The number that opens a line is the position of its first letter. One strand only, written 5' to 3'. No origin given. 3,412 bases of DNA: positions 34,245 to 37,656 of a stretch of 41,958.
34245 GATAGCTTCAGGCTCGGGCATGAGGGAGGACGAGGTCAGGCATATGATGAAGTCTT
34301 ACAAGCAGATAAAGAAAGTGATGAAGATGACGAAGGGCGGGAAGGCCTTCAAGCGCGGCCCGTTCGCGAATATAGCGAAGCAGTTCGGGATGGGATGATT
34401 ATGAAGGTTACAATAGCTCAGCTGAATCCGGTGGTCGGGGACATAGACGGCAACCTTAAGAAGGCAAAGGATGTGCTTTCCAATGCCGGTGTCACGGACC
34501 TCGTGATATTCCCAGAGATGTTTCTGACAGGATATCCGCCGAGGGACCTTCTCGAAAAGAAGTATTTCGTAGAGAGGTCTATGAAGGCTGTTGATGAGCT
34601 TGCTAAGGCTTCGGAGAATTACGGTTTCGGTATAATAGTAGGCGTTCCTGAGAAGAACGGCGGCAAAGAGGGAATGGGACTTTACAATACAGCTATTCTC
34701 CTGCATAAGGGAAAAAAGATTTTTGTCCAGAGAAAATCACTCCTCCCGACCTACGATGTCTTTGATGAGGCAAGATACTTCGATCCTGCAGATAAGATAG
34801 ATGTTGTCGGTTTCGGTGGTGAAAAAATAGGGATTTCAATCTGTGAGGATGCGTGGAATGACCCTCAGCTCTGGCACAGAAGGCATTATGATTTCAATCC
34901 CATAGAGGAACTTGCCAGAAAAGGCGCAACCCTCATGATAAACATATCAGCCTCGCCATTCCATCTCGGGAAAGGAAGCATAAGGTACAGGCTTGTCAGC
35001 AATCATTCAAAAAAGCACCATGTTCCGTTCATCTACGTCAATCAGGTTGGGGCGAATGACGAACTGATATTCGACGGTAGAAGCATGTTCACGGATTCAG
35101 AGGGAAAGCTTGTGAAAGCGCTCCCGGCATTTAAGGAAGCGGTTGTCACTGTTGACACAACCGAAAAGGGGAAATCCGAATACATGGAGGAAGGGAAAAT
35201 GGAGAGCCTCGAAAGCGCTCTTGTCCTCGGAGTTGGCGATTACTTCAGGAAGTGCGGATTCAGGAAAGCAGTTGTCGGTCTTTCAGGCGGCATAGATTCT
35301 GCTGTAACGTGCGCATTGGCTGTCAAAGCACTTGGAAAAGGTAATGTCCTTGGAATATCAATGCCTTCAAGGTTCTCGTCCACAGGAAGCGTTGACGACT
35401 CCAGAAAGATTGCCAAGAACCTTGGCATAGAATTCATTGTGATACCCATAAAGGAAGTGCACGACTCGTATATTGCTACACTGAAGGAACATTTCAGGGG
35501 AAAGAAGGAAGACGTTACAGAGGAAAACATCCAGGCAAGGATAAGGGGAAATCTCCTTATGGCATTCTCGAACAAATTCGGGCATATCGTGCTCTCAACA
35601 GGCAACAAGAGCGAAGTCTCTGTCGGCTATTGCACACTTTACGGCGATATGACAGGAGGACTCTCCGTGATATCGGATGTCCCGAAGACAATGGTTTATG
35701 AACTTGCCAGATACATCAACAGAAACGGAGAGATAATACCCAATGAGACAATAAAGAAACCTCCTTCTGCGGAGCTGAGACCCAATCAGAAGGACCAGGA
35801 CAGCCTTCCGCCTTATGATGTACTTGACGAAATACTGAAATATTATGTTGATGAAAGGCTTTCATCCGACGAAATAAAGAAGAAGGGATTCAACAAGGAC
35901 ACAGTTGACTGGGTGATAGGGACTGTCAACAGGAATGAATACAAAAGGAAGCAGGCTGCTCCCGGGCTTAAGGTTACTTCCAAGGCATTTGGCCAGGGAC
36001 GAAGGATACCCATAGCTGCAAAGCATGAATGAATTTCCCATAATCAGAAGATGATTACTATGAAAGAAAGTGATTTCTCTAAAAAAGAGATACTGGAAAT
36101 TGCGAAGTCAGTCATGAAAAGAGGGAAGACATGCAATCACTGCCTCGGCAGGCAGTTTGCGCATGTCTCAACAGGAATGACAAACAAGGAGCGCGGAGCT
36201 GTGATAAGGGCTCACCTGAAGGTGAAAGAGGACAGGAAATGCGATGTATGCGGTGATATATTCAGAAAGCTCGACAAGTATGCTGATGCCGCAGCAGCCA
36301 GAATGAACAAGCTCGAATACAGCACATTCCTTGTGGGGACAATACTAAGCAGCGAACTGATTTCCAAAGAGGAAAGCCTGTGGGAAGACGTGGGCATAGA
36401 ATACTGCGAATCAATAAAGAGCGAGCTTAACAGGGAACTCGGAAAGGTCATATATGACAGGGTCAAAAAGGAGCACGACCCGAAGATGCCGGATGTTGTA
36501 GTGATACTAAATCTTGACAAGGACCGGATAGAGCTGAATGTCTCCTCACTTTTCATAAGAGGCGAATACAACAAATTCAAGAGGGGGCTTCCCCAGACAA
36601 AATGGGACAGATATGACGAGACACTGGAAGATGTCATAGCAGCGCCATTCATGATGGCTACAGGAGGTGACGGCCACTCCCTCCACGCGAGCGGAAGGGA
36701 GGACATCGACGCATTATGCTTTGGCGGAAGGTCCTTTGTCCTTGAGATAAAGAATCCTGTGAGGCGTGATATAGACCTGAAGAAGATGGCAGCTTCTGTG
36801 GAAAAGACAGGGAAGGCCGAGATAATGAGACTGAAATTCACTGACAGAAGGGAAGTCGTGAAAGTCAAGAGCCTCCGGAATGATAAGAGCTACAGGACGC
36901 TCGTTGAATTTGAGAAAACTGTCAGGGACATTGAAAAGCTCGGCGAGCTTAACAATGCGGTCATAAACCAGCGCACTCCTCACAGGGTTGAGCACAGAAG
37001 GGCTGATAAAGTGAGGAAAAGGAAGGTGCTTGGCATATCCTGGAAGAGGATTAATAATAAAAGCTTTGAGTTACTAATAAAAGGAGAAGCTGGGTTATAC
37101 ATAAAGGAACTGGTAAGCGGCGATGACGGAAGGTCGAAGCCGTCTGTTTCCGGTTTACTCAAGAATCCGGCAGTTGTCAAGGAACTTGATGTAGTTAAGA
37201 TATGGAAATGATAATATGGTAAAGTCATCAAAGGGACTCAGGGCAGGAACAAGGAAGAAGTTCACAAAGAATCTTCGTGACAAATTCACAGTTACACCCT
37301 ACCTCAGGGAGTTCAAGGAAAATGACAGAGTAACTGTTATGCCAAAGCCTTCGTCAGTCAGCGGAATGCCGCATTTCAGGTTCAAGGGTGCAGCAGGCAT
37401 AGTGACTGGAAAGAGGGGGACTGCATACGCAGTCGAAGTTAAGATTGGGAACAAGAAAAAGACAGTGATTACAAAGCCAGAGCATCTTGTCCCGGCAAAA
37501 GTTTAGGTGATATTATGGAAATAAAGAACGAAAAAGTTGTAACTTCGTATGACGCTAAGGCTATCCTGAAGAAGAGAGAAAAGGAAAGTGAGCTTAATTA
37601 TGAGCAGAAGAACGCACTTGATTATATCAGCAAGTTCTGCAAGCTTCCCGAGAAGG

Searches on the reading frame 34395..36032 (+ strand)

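Call 69: search_protein_families(library=pfam, proteins=[window:34395-36032:+])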
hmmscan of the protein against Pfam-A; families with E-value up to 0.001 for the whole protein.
window:34395-36032:+ (545 aa): 3 families
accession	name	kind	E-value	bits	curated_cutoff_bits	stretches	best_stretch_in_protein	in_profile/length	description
PF02540.23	NAD_synthase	-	8.2e-78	261.3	21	1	275-521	4-242/242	NAD synthase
PF00795.27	CN_hydrolase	-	3.4e-31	108.9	23.2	1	4-254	1-245/256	Carbon-nitrogen hydrolase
PF06508.19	QueC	-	0.00019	21.5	22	1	291-363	1-71/210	Queuosine biosynthesis protein QueC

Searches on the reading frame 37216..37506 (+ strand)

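Call 69: search_protein_families(library=pfam, proteins=[window:37216-37506:+])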
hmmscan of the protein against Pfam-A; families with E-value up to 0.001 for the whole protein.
window:37216-37506:+ (96 aa): 1 family
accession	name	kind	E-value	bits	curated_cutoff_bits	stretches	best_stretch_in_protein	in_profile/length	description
PF01157.24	Ribosomal_L21e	-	2.2e-25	88.8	27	1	3-95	2-100/101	Ribosomal protein L21e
